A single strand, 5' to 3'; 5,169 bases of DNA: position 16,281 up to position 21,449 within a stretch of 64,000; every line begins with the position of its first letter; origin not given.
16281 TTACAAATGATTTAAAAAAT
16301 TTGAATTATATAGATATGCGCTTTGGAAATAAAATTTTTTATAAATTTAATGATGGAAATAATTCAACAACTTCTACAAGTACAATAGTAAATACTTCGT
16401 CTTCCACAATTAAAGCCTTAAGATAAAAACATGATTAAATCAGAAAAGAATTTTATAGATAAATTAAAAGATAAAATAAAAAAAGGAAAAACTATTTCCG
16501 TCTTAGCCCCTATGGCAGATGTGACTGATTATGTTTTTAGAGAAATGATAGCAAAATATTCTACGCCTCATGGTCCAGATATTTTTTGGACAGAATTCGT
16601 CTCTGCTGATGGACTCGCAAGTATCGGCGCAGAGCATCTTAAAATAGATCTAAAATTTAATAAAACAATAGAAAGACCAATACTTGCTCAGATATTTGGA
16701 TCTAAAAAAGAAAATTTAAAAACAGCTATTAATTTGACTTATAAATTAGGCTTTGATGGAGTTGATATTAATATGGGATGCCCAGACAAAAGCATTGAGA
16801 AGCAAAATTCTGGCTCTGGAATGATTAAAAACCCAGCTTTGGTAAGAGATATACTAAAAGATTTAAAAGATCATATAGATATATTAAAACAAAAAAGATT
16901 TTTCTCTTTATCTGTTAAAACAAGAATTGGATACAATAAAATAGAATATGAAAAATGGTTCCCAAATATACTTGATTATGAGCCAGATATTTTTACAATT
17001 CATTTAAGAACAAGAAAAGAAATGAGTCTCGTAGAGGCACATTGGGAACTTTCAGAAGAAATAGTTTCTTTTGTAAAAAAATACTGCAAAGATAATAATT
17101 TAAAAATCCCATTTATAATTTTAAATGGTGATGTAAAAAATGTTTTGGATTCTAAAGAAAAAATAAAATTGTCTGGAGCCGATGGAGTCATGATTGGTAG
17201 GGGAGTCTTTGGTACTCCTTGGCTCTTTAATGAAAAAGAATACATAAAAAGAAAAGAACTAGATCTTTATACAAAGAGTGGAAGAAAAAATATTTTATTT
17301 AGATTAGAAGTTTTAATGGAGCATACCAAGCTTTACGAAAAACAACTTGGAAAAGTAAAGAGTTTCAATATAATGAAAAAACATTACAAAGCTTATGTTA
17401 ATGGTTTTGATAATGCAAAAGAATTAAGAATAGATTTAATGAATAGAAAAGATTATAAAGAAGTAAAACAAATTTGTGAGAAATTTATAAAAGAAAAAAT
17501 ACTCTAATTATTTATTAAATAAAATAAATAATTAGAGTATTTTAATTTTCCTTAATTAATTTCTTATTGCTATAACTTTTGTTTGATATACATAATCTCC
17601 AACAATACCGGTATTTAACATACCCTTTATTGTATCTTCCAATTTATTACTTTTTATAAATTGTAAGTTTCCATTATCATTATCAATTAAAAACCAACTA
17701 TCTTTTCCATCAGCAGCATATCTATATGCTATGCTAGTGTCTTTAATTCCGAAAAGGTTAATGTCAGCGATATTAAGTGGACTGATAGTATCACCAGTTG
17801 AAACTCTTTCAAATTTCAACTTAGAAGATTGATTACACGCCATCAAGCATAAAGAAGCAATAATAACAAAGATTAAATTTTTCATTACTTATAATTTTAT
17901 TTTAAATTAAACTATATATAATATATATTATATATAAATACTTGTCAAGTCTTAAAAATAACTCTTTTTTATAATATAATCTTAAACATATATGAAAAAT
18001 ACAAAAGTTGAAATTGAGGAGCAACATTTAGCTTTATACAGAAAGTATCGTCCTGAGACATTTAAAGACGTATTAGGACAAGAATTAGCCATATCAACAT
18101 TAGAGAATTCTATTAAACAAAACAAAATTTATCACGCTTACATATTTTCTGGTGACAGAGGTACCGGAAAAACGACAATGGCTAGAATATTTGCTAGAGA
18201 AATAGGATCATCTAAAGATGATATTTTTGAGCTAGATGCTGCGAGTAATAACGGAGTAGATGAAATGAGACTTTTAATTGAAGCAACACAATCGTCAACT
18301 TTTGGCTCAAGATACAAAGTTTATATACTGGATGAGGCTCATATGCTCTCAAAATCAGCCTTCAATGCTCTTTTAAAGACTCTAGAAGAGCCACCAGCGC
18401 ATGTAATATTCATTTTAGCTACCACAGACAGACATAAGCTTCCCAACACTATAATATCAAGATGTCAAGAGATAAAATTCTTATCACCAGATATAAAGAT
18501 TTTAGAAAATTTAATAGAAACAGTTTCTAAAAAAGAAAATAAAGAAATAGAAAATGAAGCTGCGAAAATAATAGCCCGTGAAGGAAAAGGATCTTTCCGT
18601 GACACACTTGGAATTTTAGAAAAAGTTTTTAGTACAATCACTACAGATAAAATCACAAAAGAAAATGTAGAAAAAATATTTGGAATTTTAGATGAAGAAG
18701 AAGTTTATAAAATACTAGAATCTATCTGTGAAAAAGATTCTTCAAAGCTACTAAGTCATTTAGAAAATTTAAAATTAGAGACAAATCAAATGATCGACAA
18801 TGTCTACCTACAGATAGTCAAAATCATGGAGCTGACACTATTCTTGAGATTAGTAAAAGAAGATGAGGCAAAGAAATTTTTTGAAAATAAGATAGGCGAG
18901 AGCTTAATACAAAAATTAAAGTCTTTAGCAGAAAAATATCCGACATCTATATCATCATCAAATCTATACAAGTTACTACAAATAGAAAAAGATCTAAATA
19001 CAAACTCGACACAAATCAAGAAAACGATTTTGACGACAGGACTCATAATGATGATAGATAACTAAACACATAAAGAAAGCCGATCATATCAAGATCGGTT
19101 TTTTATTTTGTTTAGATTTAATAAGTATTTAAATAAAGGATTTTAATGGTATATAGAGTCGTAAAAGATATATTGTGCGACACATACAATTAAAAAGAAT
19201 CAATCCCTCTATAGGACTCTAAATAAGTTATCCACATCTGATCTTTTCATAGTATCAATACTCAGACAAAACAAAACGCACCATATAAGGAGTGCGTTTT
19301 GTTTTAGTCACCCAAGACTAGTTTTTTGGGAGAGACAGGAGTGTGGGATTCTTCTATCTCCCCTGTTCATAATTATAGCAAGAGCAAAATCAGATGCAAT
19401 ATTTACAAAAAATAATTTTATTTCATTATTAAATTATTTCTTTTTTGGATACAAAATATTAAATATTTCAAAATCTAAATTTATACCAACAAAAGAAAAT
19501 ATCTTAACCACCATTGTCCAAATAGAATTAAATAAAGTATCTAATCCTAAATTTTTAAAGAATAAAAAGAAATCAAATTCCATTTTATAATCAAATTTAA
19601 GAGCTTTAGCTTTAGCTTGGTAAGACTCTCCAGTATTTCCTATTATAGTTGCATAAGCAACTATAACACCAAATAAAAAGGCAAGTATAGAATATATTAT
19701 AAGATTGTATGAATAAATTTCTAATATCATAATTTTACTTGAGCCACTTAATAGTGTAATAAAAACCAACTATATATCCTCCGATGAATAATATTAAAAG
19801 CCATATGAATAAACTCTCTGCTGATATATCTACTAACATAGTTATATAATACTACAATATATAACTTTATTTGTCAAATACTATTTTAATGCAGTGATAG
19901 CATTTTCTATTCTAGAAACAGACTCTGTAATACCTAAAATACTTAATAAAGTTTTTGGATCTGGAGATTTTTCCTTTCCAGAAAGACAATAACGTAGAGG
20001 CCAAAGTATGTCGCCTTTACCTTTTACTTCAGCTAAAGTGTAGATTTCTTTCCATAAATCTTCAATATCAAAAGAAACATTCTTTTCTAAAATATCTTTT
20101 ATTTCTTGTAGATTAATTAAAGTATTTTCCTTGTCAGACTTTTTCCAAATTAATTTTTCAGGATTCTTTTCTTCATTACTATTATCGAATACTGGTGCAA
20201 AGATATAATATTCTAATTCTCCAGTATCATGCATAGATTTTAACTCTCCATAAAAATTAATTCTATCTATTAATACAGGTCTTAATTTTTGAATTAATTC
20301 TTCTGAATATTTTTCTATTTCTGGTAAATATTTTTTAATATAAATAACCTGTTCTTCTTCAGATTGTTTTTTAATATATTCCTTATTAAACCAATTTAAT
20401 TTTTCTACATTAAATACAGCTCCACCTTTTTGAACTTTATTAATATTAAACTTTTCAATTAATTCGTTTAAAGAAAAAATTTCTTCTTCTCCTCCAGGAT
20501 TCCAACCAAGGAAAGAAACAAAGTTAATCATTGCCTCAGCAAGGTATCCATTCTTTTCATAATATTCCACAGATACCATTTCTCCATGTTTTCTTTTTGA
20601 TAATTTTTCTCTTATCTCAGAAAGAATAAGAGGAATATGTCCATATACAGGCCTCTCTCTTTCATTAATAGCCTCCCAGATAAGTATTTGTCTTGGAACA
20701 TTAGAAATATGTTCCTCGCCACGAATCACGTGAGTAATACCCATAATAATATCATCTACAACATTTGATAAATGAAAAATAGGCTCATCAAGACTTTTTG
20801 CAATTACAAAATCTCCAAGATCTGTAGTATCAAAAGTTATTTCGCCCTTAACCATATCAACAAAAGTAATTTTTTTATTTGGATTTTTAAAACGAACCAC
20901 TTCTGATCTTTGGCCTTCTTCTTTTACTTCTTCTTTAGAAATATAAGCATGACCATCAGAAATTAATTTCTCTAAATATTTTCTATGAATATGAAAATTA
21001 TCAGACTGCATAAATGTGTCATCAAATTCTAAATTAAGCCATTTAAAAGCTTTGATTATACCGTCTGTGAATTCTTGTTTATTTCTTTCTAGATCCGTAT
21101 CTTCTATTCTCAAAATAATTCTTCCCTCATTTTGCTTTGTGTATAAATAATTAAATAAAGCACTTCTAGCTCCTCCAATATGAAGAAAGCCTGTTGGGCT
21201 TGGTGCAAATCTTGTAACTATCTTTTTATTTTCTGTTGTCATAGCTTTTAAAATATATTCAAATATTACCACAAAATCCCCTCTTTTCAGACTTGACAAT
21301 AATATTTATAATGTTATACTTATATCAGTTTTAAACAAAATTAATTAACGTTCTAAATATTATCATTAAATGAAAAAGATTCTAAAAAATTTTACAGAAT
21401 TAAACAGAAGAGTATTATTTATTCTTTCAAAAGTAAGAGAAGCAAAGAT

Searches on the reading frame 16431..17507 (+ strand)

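Call 61: search_protein_families(library=pfam, proteins=[window:16431-17507:+], max_evalue=0.00001)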
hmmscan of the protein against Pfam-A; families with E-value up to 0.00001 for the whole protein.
window:16431-17507:+ (358 aa): 1 family
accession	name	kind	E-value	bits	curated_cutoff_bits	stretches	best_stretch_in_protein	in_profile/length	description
PF01207.24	Dus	-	1e-52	179.7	20.4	1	25-355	2-309/311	Dihydrouridine synthase (Dus)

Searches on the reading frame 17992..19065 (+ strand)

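Call 62: search_protein_families(library=pfam, proteins=[window:17992-19065:+], max_evalue=0.00001)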
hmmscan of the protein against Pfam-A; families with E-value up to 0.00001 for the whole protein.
window:17992-19065:+ (357 aa): 5 families
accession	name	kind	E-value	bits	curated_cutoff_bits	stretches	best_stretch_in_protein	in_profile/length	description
PF13177.12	DNA_pol3_delta2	-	6.9e-34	117.6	27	2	86-164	80-158/161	DNA polymerase III, delta subunit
PF00004.35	AAA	-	5.6e-14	53.2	21.2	1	51-163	2-128/131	ATPase family associated with various cellular activities (AAA)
PF13401.12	AAA_22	-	8.7e-07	29.7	27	0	93-143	72-121/130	AAA domain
PF22608.2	DNAX_ATPase_lid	-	7.5e-06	26.1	27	0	175-209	6-40/49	DNA polymerase III clamp loader subunit, ATPase lid domain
PF13604.12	AAA_30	-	9.3e-06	25.9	27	0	51-141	22-122/191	AAA domain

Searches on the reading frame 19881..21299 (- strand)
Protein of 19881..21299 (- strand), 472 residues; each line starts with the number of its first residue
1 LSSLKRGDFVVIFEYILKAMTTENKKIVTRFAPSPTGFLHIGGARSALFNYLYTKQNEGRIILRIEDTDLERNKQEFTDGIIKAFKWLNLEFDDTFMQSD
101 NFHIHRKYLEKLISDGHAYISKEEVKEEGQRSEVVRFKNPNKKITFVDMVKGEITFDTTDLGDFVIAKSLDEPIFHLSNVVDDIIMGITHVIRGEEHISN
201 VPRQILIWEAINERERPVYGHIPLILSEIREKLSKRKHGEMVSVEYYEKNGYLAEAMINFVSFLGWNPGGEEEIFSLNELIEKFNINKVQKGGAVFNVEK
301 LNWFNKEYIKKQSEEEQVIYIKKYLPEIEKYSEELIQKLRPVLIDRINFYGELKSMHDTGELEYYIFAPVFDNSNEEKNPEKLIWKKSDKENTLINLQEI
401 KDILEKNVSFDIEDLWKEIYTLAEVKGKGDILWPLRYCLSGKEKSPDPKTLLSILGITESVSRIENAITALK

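Call 62: search_protein_families(library=pfam, proteins=[window:19881-21299:-], max_evalue=0.00001)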
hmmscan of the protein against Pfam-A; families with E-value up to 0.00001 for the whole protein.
window:19881-21299:- (472 aa): 2 families
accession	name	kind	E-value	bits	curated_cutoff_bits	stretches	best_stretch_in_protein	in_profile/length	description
PF00749.27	tRNA-synt_1c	-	5.9e-85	285.4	23.4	2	123-303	132-314/314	tRNA synthetases class I (E and Q), catalytic domain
PF19269.4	Anticodon_2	-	6.1e-14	53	23.6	1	329-468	10-141/141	Anticodon binding domain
